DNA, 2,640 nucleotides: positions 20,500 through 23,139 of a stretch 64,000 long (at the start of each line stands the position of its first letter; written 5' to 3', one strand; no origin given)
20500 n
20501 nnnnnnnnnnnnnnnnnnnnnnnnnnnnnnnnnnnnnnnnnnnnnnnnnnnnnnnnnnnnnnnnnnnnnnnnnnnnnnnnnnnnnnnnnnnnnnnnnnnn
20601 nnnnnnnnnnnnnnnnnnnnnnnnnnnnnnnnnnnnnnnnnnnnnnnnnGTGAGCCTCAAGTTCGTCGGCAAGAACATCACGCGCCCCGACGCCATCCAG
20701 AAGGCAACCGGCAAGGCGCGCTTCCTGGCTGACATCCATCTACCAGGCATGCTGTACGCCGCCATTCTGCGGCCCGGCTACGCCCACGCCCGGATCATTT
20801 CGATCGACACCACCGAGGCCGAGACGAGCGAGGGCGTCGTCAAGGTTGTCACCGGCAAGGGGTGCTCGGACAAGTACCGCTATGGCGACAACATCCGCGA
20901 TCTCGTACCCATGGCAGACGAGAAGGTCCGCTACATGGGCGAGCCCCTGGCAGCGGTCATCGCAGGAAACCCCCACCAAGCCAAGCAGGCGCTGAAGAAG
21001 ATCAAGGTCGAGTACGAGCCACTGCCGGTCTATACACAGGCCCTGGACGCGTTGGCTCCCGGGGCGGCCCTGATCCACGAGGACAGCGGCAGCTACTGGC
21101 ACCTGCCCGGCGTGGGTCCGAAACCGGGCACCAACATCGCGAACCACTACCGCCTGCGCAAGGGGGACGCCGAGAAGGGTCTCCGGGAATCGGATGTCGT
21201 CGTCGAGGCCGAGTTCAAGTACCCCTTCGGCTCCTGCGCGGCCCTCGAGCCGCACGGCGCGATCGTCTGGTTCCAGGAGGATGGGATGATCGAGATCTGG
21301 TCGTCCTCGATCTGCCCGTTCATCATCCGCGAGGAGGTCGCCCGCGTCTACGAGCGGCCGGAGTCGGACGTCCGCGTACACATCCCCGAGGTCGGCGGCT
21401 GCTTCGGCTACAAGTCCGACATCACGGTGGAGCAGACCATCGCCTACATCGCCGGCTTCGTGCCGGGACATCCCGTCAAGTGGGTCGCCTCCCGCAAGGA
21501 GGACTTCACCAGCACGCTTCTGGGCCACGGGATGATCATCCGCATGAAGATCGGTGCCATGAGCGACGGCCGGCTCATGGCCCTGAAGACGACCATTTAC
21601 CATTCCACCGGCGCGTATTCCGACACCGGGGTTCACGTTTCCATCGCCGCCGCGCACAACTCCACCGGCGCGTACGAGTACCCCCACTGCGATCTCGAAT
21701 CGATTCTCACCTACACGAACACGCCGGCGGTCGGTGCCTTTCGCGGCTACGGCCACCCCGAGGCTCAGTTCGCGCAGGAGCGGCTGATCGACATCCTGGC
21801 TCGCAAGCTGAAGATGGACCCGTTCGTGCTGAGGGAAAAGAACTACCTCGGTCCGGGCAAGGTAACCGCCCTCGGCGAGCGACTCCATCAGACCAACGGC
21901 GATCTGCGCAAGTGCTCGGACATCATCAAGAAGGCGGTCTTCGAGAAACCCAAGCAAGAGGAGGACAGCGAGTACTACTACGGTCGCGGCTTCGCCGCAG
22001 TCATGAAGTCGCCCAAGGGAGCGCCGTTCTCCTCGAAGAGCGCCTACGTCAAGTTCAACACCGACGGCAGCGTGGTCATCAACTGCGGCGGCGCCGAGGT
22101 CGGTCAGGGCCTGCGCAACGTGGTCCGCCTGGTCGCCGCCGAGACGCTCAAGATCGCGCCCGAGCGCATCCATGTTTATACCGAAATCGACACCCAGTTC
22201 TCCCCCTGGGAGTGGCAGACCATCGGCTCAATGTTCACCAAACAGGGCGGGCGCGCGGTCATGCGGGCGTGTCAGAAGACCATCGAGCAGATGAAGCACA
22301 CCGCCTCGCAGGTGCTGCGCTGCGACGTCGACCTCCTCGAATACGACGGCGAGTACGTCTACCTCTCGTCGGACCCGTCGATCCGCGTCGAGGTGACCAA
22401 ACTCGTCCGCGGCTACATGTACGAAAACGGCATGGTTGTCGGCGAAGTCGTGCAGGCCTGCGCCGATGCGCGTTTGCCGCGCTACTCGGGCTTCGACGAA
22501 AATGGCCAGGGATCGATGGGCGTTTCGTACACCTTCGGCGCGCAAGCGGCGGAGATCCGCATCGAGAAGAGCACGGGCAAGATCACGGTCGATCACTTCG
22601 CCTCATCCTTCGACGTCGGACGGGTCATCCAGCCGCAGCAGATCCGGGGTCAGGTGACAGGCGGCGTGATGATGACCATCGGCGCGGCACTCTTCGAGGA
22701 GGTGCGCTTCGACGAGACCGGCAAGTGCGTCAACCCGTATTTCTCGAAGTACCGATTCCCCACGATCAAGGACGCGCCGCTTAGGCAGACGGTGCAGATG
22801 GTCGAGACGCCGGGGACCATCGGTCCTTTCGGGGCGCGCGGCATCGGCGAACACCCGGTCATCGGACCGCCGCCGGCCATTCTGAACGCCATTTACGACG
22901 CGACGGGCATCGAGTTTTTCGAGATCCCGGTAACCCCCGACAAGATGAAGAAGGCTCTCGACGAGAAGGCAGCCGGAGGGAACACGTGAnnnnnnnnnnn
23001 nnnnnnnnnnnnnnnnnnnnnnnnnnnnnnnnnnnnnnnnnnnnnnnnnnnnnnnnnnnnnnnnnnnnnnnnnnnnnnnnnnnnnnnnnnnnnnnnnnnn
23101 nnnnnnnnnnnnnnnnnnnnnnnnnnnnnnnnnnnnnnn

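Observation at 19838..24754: Uridine phosphorylase - two-subunit molybdenum hydroxylase (no FAD subunit) - CodA-like deaminase cluster: candidate oxidative pyrimidine/nucleobase pathway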

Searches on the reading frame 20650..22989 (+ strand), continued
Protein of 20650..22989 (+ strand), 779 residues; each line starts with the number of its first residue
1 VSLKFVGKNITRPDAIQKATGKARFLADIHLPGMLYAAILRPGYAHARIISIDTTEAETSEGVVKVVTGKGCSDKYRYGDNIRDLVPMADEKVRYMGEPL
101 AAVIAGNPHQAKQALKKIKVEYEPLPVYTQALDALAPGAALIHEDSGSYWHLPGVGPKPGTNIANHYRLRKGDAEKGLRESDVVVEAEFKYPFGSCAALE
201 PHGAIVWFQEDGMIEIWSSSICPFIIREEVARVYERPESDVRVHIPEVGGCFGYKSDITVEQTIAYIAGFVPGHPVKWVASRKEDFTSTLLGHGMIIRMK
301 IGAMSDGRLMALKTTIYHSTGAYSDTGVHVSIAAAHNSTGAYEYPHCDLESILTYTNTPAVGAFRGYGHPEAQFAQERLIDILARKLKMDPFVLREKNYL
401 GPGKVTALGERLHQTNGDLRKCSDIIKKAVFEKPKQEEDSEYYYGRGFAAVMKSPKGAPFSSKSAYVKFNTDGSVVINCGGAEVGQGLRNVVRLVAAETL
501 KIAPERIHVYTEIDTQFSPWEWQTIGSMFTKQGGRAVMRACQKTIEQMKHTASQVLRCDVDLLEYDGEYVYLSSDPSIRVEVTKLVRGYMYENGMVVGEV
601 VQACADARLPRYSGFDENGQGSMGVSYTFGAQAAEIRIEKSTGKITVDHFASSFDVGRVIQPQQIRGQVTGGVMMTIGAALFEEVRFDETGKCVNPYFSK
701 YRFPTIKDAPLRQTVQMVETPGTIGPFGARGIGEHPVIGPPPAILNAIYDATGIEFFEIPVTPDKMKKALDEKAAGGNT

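Call 28: search_protein_families(library=pfam, proteins=[L017:14180-15538:+, L008:15107-16426:+, L008:13521-14522:+, L010:14531-15286:+, L035:21285-22241:-, L035:16993-18522:+, L019:3133-3531:+, L003:12170-12877:+, L003:6009-6611:+, L017:16245-16688:-], max_evalue=0.01)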
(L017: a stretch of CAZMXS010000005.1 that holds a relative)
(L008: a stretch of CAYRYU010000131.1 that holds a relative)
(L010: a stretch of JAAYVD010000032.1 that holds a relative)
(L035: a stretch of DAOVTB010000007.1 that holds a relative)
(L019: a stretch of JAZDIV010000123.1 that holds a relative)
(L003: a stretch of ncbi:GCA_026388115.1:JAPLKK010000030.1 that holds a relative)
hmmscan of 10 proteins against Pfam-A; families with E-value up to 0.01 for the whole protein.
L017:14180-15538:+ (452 aa): 1 family
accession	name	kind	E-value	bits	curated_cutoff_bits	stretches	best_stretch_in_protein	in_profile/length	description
PF02133.21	Transp_cyt_pur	-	9.2e-23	81.2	23.5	1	43-420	2-419/440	Permease for cytosine/purines, uracil, thiamine, allantoin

L008:15107-16426:+ (439 aa): 1 family
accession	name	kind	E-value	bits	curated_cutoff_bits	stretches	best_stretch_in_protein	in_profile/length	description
PF07613.16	DUF1576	-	2.1e-93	311.3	25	2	36-208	4-177/178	Protein of unknown function (DUF1576)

L008:13521-14522:+ (333 aa): 0 families

L010:14531-15286:+ (251 aa): 5 families
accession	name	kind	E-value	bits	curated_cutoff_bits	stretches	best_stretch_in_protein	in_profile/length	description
PF13565.12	HTH_32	-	7e-15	55.8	33.7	1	69-140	2-73/73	Homeodomain-like domain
PF13551.12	HTH_29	-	5.6e-13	49.2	28.1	1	43-98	2-60/64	Winged helix-turn helix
PF13384.12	HTH_23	-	1.1e-11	44.6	24.6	1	38-84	3-49/50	Homeodomain-like domain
PF13518.12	HTH_28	-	2.9e-07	30.9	25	1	42-91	2-51/52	Helix-turn-helix domain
PF00196.25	GerE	-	4.9e-05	23.3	23.5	1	43-75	8-40/57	Bacterial regulatory proteins, luxR family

L035:21285-22241:- (318 aa): 3 families
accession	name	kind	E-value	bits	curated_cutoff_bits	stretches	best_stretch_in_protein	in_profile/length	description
PF07690.21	MFS_1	-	2e-23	83.3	33.4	1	7-276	65-343/347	Major Facilitator Superfamily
PF12832.13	MFS_1_like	-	0.0019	17.7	25.2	1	161-241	21-104/373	MFS_1 like family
PF00083.30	Sugar_tr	-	0.004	16.5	22.3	1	158-311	273-435/452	Sugar (and other) transporter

L035:16993-18522:+ (509 aa): 1 family
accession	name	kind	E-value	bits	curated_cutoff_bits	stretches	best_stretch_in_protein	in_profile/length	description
PF13231.12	PMT_2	-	7.9e-09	36.4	26.1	1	77-234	3-159/160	Dolichyl-phosphate-mannose-protein mannosyltransferase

L019:3133-3531:+ (132 aa): 1 family
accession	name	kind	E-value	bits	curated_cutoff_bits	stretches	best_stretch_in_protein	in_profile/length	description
PF09723.15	Zn_ribbon_8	-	0.0047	17.4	34.4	0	2-23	21-41/41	Zinc ribbon domain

L003:12170-12877:+ (235 aa): 0 families

L003:6009-6611:+ (200 aa): 0 families

L017:16245-16688:- (147 aa): 2 families
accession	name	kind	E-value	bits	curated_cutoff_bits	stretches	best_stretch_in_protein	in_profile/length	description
PF00383.29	dCMP_cyt_deam_1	-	2.9e-18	66.1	25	1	12-111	3-97/102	Cytidine and deoxycytidylate deaminase zinc-binding region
PF08211.18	dCMP_cyt_deam_2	-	3e-10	40.9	25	1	7-87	37-114/130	Cytidine and deoxycytidylate deaminase zinc-binding region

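Call 30: search_protein_families(library=ncbifam, proteins=[L017:14180-15538:+, L001:3251-4267:+, L017:16245-16688:-, L003:12170-12877:+, L019:3133-3531:+], max_evalue=0.001)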
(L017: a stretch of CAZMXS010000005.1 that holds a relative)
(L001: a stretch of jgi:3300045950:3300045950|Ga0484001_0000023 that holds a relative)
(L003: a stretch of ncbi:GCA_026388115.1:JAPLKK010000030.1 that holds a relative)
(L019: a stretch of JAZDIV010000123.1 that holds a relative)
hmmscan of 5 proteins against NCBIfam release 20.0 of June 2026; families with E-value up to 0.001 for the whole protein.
L017:14180-15538:+ (452 aa): 3 families
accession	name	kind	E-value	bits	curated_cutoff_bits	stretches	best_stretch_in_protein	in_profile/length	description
NF008241.0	PRK11017.1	equivalog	1.1e-158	528.4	326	1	36-441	5-404/416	cytosine permease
TIGR00800.1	ncs1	subfamily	1.4e-28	99.8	353.1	1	47-415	11-421/447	NCS1 family nucleobase:cation symporter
TIGR02358.1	thia_cytX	hypoth_equivalog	4.6e-17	62.3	309.85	1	85-414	32-358/386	putative hydroxymethylpyrimidine transporter CytX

L001:3251-4267:+ (338 aa): 1 family
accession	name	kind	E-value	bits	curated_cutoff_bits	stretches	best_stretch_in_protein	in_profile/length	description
NF047927.1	ABC_BMP_B6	equivalog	1.7e-24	86.6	400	1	58-330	25-301/314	putative B6 ABC transporter substrate-binding protein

L017:16245-16688:- (147 aa): 7 families
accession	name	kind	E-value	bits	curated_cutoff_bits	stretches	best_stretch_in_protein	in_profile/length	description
TIGR01354.1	cyt_deam_tetra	equivalog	5.1e-33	114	113.65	1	15-145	2-124/126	cytidine deaminase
NF004064.0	PRK05578.1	equivalog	5.6e-32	110.5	74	1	13-145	6-126/130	cytidine deaminase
NF009076.0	PRK12411.1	equivalog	9.7e-23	80.6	216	1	13-142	3-125/132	cytidine deaminase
TIGR01355.1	cyt_deam_dimer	equivalog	4.4e-16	59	275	1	13-145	25-143/283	cytidine deaminase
NF006537.0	PRK09027.1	equivalog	2.1e-13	50.3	153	1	26-145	63-168/295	cytidine deaminase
NF005314.0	PRK06848.1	equivalog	1.1e-10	41.7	131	1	9-140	3-132/139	cytidine deaminase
NF006155.0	PRK08298.1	equivalog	0.0002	21.3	129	1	13-141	4-128/136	cytidine deaminase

L003:12170-12877:+ (235 aa): 0 families

L019:3133-3531:+ (132 aa): 0 families
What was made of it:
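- A CodB equivalog directly after Amh in L017 (call 30).
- Tried and rejected: The 131-aa Cys-rich protein that replaces Amh in four loci matched no family (calls 28, 30) and remains unexplained.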

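Call 72: search_protein_families(library=pfam, proteins=[L026:199-2010:+, L026:2007-3251:+, L026:3541-4737:+, L026:14153-14923:+, L026:14920-16104:+, L026:16101-16445:+, L026:16759-18483:+, L026:18540-19433:+, L026:19622-21247:+, L026:21323-22207:+], max_evalue=0.001)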
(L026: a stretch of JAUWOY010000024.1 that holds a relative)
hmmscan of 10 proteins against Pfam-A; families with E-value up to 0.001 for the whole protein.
L026:199-2010:+ (603 aa): 4 families
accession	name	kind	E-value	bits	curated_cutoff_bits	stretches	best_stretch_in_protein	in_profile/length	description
PF00176.29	SNF2-rel_dom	-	2.8e-42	145.2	24.9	1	86-325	13-262/290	SNF2-related domain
PF00271.37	Helicase_C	-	7e-23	81.4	23.5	1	390-499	2-110/110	Helicase conserved C-terminal domain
PF04851.21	ResIII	-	9.5e-14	52.1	22.5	1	71-226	4-163/164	Type III restriction enzyme, res subunit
PF00270.35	DEAD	-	1.6e-06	28.4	26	1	73-232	2-166/167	DEAD/DEAH box helicase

L026:2007-3251:+ (414 aa): 0 families

L026:3541-4737:+ (398 aa): 1 family
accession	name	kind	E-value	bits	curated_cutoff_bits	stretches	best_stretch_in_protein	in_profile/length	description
PF02515.22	CoA_transf_3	-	6.4e-123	410.9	23.3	1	6-375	1-366/366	CoA-transferase family III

L026:14153-14923:+ (256 aa): 0 families

L026:14920-16104:+ (394 aa): 3 families
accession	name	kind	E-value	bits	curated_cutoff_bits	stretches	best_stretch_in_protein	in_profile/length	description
PF22691.2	Thiolase_C_1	-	1.8e-44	151.4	28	1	247-391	1-143/144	Thiolase C-terminal domain-like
PF00108.29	Thiolase_N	-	4e-25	89.1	26.4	1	4-229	1-258/260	Thiolase, N-terminal domain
PF02803.24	Thiolase_C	-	4e-07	30.1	27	1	264-365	20-104/123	Thiolase, C-terminal domain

L026:16101-16445:+ (114 aa): 2 families
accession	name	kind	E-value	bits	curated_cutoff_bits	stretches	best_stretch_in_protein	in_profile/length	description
PF12172.15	zf-ChsH2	-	1.9e-07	31.2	23.2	1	3-33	7-37/37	ChsH2, rubredoxin-like zinc ribbon domain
PF01796.24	OB_ChsH2_C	-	5.7e-07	29.8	27.1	1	38-96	3-65/65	ChsH2, C-terminal OB-fold domain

L026:16759-18483:+ (574 aa): 3 families
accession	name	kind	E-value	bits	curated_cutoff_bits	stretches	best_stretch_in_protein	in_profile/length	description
PF00549.24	Ligase_CoA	-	4.4e-35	121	24.5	1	343-504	1-127/128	CoA-ligase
PF13607.11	Succ_CoA_lig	-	1.2e-05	25.5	27.4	1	196-306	2-106/138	Succinyl-CoA ligase like flavodoxin domain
PF02629.25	CoA_binding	-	0.00023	22.3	22.3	1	200-286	8-93/97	CoA binding domain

L026:18540-19433:+ (297 aa): 1 family
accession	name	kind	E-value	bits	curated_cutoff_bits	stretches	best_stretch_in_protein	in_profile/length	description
PF00795.27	CN_hydrolase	-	5.4e-47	160.7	23.2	1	5-249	1-249/256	Carbon-nitrogen hydrolase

L026:19622-21247:+ (541 aa): 1 family
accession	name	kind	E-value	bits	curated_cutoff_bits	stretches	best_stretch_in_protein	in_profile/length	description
PF00221.24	Lyase_aromatic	-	6e-174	579.5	27.3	1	9-493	1-466/466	Aromatic amino acid lyase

L026:21323-22207:+ (294 aa): 2 families
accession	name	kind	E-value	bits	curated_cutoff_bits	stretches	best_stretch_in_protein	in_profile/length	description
PF01569.27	PAP2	-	5.5e-18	65.4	27.2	1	58-166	5-124/130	PAP2 superfamily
PF14378.12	PAP2_3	-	3.6e-07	30.6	27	1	90-160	122-188/190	PAP2 superfamily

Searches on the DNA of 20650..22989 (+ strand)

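Call 70: search_rna_families(sources=[L001, L007, L017, L024, L026, L032, L034], threshold=gathering)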
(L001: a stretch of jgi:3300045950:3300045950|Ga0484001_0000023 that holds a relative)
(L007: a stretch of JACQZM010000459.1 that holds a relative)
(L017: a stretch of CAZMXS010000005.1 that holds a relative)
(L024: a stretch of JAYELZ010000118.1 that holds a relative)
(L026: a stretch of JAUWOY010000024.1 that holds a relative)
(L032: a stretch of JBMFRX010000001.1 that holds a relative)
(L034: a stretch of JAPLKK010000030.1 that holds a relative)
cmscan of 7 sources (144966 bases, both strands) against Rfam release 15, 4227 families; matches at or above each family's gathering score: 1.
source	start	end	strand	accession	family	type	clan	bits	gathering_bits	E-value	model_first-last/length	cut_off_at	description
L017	21548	21619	+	RF00005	tRNA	Gene; tRNA;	CL00001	65.8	29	1e-11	1-71/71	no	tRNA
